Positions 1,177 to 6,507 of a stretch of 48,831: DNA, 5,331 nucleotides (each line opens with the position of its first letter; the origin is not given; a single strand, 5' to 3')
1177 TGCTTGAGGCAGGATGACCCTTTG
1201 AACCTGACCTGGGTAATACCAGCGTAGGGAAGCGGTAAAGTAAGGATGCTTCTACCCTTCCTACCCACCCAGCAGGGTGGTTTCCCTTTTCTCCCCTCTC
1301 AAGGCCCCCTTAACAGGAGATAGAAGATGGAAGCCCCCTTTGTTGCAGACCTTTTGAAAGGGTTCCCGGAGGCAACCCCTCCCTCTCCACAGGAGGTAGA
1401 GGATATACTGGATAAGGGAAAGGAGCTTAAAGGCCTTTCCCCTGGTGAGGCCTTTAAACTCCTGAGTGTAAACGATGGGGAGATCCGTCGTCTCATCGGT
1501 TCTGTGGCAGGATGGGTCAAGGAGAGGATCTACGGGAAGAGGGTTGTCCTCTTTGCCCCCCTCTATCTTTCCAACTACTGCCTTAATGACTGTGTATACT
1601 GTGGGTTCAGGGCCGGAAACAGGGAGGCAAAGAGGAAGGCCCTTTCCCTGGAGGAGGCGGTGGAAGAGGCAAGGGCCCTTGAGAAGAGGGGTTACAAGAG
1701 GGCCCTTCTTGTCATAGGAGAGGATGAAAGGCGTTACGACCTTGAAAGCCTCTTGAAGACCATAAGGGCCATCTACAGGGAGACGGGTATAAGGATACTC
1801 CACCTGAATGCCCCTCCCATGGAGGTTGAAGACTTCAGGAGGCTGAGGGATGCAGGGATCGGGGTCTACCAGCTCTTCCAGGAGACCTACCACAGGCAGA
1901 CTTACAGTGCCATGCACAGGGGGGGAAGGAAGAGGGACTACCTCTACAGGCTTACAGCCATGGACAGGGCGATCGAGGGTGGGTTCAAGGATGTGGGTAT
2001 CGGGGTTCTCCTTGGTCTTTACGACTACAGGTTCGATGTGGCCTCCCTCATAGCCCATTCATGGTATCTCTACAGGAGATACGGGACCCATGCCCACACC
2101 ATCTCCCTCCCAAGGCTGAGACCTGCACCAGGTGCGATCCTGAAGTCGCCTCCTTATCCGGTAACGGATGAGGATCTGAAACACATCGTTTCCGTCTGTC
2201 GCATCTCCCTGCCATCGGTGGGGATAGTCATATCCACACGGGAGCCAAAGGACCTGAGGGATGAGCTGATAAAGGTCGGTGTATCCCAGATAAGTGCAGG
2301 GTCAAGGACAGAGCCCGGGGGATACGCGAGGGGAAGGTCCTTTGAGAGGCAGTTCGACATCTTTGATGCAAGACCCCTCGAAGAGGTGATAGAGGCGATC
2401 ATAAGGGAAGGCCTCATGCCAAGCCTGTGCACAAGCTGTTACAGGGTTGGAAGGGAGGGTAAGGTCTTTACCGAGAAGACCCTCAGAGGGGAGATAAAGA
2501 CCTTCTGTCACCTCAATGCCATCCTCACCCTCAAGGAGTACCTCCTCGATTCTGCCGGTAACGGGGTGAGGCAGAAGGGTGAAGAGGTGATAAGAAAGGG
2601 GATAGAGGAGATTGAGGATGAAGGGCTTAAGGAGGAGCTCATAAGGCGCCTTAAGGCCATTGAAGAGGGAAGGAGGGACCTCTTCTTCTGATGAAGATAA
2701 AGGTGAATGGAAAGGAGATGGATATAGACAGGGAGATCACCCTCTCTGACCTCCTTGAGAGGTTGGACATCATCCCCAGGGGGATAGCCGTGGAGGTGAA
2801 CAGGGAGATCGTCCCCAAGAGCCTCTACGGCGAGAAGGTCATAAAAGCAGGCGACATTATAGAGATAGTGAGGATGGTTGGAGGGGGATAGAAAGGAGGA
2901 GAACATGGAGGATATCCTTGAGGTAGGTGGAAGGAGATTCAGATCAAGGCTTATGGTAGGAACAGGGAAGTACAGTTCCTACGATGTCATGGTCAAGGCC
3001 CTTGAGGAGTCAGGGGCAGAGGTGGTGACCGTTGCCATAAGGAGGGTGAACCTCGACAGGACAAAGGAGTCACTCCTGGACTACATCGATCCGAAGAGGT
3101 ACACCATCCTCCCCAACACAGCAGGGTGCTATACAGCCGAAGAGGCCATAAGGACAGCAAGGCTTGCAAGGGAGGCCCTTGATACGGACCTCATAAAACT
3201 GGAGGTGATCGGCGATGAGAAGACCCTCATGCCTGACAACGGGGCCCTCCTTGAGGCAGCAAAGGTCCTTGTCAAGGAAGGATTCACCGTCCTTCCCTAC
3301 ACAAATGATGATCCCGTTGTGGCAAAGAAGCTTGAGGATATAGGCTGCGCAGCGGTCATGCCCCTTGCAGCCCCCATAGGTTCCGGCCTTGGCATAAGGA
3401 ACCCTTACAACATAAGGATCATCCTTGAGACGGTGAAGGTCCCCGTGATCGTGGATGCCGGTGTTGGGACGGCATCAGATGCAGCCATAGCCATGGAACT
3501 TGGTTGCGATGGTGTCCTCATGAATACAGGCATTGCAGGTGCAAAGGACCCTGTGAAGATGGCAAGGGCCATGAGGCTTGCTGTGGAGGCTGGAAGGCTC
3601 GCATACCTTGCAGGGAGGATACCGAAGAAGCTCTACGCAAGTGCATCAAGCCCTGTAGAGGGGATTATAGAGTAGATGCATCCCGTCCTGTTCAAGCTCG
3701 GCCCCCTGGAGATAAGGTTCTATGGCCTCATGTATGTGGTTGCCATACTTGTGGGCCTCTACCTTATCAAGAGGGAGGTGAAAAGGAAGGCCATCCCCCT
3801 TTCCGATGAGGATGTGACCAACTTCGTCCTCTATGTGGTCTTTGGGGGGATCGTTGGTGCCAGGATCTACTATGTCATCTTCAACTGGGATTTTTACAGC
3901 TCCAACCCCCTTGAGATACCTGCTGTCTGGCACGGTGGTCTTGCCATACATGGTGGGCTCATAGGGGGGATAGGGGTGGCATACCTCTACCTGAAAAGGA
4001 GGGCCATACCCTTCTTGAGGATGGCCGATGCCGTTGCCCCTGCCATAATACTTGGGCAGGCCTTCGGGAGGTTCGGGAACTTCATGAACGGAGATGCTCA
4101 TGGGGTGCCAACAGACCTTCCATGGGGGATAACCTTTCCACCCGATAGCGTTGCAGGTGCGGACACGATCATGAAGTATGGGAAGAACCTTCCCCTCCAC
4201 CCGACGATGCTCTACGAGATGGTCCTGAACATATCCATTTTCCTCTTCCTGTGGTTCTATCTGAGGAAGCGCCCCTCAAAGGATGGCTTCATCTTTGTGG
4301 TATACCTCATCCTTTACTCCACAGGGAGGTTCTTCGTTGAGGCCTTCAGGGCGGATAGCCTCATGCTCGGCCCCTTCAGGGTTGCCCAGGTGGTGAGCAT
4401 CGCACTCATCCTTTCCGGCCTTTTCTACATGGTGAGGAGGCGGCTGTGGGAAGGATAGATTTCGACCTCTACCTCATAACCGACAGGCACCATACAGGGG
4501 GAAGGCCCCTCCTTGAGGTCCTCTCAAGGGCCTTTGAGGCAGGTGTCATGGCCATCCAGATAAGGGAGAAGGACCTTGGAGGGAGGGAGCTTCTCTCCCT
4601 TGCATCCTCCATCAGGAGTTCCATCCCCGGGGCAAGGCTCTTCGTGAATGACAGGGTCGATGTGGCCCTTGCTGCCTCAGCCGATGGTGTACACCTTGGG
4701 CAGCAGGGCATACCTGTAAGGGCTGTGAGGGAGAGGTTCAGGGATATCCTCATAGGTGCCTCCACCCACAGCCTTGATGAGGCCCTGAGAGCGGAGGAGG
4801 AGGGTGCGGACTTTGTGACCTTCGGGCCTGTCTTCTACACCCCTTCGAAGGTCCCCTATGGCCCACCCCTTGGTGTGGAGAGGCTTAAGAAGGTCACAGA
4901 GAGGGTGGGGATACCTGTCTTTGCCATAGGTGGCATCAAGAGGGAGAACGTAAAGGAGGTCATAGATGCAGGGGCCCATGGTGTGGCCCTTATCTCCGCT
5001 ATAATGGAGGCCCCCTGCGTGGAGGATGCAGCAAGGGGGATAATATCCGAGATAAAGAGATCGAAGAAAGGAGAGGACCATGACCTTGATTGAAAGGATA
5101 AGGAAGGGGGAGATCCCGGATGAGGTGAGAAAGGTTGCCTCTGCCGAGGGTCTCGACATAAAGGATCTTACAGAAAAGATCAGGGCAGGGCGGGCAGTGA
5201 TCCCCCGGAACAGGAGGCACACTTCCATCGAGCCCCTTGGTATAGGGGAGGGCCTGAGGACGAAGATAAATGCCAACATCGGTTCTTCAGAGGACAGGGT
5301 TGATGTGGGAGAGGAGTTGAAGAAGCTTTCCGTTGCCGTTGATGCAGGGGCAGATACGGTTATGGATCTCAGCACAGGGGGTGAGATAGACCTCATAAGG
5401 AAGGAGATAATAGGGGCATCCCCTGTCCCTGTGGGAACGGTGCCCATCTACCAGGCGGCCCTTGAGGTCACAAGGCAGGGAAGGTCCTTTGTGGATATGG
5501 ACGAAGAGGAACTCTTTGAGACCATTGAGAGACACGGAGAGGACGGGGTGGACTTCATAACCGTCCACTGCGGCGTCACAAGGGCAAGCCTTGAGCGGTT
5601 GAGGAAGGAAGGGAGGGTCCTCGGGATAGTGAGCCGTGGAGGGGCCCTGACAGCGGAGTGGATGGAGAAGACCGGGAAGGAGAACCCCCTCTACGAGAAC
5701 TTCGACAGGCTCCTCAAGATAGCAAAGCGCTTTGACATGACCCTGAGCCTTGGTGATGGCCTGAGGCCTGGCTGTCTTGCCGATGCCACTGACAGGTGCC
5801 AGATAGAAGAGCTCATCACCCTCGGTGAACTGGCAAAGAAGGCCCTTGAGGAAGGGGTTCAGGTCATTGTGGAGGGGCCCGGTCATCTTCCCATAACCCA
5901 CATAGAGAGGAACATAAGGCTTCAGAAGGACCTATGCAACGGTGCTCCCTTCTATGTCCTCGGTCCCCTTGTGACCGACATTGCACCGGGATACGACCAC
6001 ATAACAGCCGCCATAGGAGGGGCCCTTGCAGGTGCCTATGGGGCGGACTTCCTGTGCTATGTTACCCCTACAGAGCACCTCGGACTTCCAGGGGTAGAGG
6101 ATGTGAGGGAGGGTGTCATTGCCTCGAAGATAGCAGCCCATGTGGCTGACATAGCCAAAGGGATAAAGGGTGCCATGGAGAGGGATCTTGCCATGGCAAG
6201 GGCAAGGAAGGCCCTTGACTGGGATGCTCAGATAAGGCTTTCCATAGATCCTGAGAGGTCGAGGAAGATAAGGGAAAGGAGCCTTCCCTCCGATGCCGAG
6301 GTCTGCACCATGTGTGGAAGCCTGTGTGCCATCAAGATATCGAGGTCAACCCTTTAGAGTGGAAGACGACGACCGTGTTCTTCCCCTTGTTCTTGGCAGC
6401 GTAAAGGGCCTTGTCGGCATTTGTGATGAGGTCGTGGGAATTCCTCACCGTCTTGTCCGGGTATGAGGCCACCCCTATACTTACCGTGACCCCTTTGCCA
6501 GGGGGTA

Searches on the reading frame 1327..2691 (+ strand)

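Call 94: search_protein_families(library=pfam, proteins=[window:1327-2691:+], max_evalue=0.00001)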
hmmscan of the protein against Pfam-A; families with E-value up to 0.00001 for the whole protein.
window:1327-2691:+ (454 aa): 2 families
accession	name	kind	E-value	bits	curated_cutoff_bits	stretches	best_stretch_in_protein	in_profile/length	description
PF04055.27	Radical_SAM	-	1.2e-18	68.3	29.5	1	81-230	3-151/166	Radical SAM superfamily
PF06968.18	BATS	-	1.5e-16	60.8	22.2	1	260-363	1-87/88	Biotin and Thiamin Synthesis associated domain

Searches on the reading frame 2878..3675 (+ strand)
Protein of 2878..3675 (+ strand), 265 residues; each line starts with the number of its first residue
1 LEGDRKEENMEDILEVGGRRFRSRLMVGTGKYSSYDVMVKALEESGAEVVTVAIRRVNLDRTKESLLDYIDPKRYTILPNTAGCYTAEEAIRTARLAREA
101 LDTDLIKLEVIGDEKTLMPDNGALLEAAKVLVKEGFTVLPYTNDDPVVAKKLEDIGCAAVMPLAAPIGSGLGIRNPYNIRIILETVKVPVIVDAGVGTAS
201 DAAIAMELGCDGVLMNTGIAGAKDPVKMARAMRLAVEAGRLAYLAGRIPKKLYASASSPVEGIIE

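Call 94: search_protein_families(library=pfam, proteins=[window:2878-3675:+], max_evalue=0.00001)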
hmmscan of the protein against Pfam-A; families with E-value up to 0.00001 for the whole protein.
window:2878-3675:+ (265 aa): 1 family
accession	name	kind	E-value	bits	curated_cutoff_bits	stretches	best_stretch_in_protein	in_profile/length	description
PF05690.20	ThiG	-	7.3e-119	396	23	1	16-259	2-247/247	Thiazole biosynthesis protein ThiG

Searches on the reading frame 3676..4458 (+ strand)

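Call 94: search_protein_families(library=pfam, proteins=[window:3676-4458:+], max_evalue=0.00001)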
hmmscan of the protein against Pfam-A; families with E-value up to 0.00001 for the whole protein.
window:3676-4458:+ (260 aa): 1 family
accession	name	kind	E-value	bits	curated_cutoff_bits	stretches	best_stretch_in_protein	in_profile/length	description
PF01790.23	LGT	-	6.9e-85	284.6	24.9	1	3-253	1-239/240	Prolipoprotein diacylglyceryl transferase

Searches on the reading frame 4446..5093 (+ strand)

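Call 94: search_protein_families(library=pfam, proteins=[window:4446-5093:+], max_evalue=0.00001)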
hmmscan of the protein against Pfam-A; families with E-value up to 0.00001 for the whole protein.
window:4446-5093:+ (215 aa): 1 family
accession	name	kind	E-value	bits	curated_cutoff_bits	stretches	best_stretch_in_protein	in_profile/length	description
PF02581.23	TMP-TENI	-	8.1e-59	198.4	27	1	8-186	1-180/180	Thiamine monophosphate synthase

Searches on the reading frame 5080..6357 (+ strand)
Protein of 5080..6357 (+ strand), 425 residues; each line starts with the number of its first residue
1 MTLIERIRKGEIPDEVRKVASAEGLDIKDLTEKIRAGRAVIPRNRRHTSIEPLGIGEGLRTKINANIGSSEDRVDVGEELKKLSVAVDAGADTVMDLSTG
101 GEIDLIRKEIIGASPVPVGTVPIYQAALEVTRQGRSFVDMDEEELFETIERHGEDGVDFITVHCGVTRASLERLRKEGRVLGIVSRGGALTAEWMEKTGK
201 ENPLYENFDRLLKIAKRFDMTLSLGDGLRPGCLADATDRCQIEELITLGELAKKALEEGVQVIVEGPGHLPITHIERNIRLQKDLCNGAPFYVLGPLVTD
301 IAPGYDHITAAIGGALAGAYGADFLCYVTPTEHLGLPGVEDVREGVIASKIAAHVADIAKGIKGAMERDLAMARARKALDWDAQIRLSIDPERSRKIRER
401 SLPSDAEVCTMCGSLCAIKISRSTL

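Call 94: search_protein_families(library=pfam, proteins=[window:5080-6357:+], max_evalue=0.00001)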
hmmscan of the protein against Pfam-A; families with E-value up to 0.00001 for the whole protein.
window:5080-6357:+ (425 aa): 1 family
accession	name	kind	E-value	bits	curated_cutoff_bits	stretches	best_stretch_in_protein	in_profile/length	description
PF01964.24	ThiC_Rad_SAM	-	8.2e-195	647.9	25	1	2-422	1-419/420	Radical SAM ThiC family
